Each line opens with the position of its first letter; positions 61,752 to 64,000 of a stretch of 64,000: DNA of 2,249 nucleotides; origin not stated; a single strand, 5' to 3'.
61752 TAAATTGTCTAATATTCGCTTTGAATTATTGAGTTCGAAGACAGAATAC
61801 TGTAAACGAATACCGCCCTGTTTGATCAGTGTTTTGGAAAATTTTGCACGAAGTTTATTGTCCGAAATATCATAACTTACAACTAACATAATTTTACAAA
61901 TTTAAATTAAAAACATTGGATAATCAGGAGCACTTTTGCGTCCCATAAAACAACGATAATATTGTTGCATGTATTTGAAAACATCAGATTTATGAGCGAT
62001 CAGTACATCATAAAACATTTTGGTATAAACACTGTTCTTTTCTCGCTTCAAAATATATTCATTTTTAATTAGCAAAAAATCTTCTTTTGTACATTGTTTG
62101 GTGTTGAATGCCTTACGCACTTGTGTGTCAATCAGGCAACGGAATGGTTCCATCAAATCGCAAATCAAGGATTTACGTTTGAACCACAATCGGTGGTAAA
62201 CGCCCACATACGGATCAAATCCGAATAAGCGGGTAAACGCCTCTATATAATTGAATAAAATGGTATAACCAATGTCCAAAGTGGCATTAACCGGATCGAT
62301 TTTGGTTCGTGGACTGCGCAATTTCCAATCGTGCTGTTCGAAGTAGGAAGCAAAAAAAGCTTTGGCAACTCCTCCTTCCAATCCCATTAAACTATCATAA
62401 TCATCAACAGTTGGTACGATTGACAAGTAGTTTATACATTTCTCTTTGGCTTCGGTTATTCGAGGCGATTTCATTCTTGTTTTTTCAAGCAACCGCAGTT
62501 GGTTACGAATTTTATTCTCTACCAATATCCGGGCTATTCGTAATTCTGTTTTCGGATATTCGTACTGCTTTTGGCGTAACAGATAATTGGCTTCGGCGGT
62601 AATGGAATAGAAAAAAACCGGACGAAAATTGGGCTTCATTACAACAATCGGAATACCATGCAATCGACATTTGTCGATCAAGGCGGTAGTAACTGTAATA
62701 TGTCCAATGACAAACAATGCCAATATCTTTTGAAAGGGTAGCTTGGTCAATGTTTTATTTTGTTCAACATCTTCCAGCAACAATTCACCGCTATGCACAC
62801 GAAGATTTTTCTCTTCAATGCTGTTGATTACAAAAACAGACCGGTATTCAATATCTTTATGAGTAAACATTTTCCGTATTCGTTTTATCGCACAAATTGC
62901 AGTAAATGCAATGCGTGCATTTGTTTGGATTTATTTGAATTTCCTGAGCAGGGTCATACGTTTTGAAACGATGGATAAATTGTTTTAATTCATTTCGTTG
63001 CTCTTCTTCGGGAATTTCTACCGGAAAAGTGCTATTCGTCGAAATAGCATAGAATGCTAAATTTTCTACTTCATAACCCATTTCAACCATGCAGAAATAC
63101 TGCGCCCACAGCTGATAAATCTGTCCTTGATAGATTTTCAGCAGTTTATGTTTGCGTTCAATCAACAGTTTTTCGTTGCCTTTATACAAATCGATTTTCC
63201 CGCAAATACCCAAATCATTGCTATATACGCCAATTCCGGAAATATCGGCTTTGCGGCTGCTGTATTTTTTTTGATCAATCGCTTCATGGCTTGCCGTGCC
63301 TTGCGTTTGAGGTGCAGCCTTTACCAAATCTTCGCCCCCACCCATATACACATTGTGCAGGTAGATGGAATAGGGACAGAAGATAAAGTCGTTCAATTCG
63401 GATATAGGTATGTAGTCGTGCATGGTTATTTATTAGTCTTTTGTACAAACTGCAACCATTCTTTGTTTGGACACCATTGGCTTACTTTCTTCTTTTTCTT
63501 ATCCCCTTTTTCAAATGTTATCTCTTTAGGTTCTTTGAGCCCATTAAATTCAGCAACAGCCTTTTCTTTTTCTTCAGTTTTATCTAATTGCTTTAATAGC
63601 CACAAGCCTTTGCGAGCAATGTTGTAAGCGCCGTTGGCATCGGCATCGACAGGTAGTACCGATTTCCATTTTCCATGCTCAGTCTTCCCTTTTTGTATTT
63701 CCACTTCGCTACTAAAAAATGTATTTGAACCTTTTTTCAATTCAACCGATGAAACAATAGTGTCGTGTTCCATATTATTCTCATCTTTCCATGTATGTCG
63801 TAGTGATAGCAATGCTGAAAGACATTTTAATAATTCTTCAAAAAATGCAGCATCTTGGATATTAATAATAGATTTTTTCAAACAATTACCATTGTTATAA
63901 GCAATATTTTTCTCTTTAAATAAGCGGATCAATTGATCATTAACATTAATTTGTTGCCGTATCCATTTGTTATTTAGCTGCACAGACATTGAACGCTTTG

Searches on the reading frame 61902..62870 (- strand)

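Call 88: search_protein_families(library=pfam, proteins=[window:61902-62870:-], max_evalue=0.001)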
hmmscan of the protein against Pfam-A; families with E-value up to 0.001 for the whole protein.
window:61902-62870:- (322 aa): 1 family
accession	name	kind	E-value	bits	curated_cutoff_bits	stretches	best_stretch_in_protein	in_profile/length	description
PF01867.21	Cas_Cas1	-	6.8e-54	183.4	22.3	1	21-286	8-281/283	CRISPR associated protein Cas1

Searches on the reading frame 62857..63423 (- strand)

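Call 88: search_protein_families(library=pfam, proteins=[window:62857-63423:-], max_evalue=0.001)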
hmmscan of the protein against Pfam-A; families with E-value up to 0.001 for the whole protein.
window:62857-63423:- (188 aa): 1 family
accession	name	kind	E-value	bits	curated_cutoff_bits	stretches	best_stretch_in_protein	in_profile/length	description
PF01930.23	Cas_Cas4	-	1.1e-05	26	22.7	1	8-178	3-158/160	Domain of unknown function DUF83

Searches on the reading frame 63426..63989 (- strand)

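Call 88: search_protein_families(library=pfam, proteins=[window:63426-63989:-], max_evalue=0.001)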
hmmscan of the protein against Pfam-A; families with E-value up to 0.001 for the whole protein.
window:63426-63989:- (187 aa): 2 families
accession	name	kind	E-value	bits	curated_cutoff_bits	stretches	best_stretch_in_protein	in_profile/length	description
PF18510.6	NUC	-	2.9e-12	47.8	25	1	6-95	78-161/162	Nuclease domain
PF18516.7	RuvC_1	-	1e-11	45.1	26.2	1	110-144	189-223/244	RuvC nuclease domain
